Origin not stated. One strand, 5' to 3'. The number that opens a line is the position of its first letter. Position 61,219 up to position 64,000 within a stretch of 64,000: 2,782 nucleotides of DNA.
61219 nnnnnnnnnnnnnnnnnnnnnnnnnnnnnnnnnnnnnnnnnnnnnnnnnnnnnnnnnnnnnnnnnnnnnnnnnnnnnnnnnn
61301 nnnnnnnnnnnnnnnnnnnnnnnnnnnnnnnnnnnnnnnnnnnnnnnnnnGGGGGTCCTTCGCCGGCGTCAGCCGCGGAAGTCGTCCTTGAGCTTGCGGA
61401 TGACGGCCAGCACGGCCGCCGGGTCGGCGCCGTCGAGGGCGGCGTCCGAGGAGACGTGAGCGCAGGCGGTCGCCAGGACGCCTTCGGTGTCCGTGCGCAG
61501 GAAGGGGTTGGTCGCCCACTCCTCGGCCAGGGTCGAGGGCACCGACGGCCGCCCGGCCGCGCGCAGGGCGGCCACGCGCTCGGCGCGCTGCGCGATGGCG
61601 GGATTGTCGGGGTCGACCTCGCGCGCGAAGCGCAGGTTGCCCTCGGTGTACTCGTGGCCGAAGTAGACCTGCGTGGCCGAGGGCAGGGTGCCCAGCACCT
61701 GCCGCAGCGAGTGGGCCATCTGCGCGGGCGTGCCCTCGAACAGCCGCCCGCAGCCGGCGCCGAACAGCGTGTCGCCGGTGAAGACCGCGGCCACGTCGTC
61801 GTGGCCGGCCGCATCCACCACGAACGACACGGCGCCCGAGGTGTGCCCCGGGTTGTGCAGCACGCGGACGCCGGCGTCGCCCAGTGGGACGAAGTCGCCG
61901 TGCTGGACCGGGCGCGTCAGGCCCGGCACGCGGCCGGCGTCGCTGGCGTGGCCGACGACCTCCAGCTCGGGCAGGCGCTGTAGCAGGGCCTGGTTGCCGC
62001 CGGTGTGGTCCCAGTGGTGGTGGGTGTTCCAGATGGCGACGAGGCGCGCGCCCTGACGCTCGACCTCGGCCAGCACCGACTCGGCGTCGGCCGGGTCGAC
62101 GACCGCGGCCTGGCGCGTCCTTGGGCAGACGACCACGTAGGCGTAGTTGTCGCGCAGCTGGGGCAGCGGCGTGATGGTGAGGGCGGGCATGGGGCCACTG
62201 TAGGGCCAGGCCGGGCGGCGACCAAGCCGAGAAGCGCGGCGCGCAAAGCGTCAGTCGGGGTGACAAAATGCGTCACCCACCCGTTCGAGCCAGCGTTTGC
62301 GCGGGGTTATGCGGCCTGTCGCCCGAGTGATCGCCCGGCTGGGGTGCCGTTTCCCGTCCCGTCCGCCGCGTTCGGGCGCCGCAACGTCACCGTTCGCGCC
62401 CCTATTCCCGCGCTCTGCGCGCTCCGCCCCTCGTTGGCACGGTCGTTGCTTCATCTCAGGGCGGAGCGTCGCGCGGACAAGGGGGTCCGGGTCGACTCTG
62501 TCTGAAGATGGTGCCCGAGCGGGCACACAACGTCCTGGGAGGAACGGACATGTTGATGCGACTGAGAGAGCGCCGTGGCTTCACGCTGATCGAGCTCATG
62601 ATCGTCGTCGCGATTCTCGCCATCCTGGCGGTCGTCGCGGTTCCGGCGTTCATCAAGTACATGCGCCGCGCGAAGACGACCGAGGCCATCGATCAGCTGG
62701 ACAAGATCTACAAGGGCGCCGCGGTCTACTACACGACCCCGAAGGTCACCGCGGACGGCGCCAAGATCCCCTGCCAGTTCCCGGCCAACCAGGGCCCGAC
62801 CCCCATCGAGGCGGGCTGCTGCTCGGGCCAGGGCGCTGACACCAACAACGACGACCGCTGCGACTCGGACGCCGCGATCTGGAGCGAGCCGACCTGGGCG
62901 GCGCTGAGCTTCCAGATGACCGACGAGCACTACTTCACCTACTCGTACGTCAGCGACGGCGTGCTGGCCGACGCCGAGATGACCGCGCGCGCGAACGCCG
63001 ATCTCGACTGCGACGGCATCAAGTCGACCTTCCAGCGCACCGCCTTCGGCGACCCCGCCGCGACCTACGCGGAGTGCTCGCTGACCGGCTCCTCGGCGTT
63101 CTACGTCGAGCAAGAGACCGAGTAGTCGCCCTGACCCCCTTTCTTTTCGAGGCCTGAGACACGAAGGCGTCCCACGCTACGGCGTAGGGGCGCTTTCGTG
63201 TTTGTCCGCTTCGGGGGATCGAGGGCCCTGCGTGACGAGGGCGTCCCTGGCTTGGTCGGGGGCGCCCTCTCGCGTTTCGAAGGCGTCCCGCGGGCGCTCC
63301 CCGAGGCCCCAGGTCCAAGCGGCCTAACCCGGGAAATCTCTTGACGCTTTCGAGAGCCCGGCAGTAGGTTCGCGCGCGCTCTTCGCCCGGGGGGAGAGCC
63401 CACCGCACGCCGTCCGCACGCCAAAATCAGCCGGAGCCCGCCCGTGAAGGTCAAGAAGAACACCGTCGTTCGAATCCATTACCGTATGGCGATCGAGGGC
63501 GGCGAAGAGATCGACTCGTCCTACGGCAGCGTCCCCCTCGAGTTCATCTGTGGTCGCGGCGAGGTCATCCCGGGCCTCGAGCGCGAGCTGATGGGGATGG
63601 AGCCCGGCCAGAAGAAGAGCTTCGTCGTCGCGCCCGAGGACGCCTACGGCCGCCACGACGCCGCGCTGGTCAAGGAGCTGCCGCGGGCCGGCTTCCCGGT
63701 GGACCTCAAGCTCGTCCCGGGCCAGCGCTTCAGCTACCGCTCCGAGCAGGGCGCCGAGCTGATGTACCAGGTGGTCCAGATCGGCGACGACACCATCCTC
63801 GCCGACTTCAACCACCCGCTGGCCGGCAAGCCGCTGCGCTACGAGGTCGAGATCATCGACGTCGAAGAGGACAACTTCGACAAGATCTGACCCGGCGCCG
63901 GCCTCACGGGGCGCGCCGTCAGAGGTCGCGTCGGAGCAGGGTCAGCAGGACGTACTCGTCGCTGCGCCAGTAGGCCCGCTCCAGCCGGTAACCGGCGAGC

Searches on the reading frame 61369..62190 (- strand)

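Call 45: search_protein_families(library=pfam, proteins=[window:61369-62190:-], max_evalue=0.0001)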
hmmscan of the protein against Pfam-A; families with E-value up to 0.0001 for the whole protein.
window:61369-62190:- (273 aa): 2 families
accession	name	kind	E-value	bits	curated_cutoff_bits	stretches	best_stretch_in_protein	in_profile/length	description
PF16123.11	HAGH_C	-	5.2e-25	88.1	25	1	180-271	1-83/83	Hydroxyacylglutathione hydrolase C-terminus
PF00753.33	Lactamase_B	-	3.6e-15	56.8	22.7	1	15-179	6-196/196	Metallo-beta-lactamase superfamily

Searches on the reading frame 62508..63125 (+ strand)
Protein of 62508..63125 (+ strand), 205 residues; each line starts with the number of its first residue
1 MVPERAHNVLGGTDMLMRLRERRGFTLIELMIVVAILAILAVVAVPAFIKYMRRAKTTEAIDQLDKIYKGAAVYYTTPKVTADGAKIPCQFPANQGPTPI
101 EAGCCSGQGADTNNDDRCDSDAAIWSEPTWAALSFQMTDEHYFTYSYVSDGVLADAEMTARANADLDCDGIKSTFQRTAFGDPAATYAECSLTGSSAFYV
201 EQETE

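Call 45: search_protein_families(library=pfam, proteins=[window:62508-63125:+], max_evalue=0.0001)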
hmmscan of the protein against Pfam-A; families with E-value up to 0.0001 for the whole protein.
window:62508-63125:+ (205 aa): 1 family
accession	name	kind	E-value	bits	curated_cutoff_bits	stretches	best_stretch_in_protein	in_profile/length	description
PF07963.17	N_methyl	-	4.1e-09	36.1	21.2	1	20-44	2-26/27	Prokaryotic N-terminal methylation motif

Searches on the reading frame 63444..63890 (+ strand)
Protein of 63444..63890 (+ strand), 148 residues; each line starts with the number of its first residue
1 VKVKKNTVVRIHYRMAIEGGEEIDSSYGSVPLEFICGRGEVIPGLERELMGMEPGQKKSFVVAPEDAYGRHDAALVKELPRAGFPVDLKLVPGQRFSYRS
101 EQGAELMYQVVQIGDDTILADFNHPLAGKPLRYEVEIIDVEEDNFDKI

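Call 45: search_protein_families(library=pfam, proteins=[window:63444-63890:+], max_evalue=0.0001)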
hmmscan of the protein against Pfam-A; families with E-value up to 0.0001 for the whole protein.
window:63444-63890:+ (148 aa): 1 family
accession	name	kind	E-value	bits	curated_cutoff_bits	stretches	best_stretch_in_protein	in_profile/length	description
PF00254.34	FKBP_C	-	2e-16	60.5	21.1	1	2-74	4-77/94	FKBP-type peptidyl-prolyl cis-trans isomerase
